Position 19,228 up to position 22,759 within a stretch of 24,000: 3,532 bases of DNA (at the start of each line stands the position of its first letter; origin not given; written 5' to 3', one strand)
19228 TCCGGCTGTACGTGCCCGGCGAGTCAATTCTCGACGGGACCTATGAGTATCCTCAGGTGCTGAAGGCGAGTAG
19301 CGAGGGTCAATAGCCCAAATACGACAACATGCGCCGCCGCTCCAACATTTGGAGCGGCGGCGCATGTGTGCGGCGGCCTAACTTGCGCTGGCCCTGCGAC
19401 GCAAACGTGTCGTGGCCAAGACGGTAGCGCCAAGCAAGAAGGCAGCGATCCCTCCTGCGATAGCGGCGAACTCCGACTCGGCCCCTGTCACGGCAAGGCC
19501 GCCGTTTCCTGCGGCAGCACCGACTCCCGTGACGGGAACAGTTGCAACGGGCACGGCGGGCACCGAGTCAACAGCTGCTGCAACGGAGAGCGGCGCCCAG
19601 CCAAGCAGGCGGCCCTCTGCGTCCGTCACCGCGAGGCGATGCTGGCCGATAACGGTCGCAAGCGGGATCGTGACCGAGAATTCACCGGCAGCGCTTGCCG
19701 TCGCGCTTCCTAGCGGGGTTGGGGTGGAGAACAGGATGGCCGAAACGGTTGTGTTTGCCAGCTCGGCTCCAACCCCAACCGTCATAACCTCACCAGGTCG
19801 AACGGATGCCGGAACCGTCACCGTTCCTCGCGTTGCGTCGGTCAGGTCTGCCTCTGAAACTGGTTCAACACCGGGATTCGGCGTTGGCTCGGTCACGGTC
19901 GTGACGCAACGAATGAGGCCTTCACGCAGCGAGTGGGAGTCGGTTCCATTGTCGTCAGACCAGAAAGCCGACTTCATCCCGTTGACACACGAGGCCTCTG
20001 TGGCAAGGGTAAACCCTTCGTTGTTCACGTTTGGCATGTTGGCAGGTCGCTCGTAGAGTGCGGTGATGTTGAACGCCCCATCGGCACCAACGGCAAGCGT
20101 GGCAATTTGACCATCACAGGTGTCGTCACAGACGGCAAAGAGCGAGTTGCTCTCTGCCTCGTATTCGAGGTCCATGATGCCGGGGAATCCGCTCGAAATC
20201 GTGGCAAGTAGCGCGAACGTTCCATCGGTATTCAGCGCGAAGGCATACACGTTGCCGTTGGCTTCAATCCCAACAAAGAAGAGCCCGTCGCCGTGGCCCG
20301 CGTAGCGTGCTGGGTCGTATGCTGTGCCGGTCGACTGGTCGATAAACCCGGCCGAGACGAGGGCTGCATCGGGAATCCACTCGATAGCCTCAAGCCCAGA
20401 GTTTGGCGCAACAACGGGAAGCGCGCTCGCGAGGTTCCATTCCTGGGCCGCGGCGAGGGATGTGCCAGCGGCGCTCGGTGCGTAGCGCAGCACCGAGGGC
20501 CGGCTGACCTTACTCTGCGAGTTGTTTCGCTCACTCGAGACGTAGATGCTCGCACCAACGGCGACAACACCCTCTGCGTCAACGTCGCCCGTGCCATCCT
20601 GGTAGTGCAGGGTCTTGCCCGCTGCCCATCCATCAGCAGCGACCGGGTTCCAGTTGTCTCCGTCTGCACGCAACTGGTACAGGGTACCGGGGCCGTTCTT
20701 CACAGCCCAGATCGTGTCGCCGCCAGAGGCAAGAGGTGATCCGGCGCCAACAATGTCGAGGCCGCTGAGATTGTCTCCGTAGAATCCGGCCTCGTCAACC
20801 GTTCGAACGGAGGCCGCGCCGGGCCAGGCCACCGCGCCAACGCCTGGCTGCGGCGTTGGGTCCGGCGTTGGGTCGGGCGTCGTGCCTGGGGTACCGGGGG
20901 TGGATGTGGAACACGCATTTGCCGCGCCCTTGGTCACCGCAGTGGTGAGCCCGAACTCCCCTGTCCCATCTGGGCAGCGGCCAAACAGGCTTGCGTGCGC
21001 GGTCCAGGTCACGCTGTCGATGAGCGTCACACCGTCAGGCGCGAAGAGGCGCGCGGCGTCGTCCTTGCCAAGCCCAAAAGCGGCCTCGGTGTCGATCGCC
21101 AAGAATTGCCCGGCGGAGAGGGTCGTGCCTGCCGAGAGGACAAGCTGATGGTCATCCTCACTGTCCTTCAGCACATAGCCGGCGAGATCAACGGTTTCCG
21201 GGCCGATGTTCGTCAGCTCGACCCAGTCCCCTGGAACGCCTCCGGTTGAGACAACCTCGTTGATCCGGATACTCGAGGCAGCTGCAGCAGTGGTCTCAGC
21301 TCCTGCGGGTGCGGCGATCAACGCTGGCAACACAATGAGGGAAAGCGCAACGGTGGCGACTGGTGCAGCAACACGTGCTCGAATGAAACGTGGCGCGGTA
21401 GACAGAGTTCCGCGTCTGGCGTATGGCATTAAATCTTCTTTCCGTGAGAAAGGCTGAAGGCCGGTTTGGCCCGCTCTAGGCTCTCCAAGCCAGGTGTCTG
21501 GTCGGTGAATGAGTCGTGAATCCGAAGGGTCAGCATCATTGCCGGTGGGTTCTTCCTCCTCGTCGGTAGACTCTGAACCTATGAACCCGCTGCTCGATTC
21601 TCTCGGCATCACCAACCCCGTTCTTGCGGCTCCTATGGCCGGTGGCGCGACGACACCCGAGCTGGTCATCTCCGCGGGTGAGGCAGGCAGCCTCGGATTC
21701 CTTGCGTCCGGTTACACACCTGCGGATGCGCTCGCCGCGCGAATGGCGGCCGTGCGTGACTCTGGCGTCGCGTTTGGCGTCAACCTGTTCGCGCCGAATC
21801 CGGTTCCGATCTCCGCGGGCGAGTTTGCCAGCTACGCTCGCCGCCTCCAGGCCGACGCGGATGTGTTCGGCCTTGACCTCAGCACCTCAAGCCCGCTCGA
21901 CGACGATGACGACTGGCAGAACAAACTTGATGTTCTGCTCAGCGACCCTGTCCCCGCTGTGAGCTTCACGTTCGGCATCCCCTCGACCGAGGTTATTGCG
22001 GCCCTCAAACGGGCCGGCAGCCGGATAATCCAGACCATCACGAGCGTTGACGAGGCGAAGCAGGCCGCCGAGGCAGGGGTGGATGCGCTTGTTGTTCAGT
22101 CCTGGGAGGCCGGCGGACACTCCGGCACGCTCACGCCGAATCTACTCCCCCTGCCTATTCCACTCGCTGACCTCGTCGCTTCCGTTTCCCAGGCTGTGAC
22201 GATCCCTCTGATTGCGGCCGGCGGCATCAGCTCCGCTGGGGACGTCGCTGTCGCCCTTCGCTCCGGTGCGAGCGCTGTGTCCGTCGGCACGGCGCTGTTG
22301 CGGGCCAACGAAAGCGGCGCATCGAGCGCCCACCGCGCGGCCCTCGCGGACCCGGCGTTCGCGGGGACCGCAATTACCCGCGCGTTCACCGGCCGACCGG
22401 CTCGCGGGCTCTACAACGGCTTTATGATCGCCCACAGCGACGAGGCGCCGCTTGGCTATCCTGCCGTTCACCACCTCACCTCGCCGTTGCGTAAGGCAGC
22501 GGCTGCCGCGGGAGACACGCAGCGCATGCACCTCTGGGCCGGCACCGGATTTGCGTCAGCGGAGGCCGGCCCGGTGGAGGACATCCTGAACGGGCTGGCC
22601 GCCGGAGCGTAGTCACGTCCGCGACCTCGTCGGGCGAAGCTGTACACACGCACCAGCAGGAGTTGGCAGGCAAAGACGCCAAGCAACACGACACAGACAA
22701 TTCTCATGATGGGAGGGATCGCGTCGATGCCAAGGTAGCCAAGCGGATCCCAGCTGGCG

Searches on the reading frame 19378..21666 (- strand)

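Call 68: search_protein_families(library=pfam, proteins=[window:19378-21666:-], max_evalue=0.01)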
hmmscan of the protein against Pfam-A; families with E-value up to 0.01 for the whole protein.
window:19378-21666:- (762 aa): 2 families
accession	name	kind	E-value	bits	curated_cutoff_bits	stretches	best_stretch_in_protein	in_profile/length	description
PF00932.25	LTD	-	5.7e-14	52.9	34.3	1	127-222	2-108/109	Lamin Tail Domain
PF13449.12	Phytase-like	-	1.5e-05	25.5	27.6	1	328-437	31-139/284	Esterase-like activity of phytase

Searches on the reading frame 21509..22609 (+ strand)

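Call 68: search_protein_families(library=pfam, proteins=[window:21509-22609:+], max_evalue=0.01)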
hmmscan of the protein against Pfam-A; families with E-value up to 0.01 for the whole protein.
window:21509-22609:+ (367 aa): 10 families
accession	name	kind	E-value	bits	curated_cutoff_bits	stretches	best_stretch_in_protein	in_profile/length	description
PF03060.21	NMO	-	3e-80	270.6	28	1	32-364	7-329/331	Nitronate monooxygenase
PF00478.31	IMPDH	-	6.7e-10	38.9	25.6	1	223-274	199-250/345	IMP dehydrogenase / GMP reductase domain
PF01180.27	DHO_dh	-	5.4e-08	32.8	27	1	198-265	212-274/291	Dihydroorotate dehydrogenase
PF01070.24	FMN_dh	-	1.3e-07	31.5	24.9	1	171-270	220-313/350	FMN-dependent dehydrogenase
PF00977.27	His_biosynth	-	2.9e-06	27.3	23.6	1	220-265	179-224/228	Histidine biosynthesis protein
PF04309.18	G3P_antiterm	-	9.1e-05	22.4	27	1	215-261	123-169/173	Glycerol-3-phosphate responsive antiterminator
PF04481.18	DUF561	-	0.00023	20.9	21.6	1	223-270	178-224/243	Protein of unknown function (DUF561)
PF04131.20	NanE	-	0.00033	20.3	27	1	160-268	82-181/192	Putative N-acetylmannosamine-6-phosphate epimerase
PF02581.23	TMP-TENI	-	0.0018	18.1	27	1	171-262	96-179/180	Thiamine monophosphate synthase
PF05690.20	ThiG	-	0.005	16.7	23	0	222-269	166-213/247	Thiazole biosynthesis protein ThiG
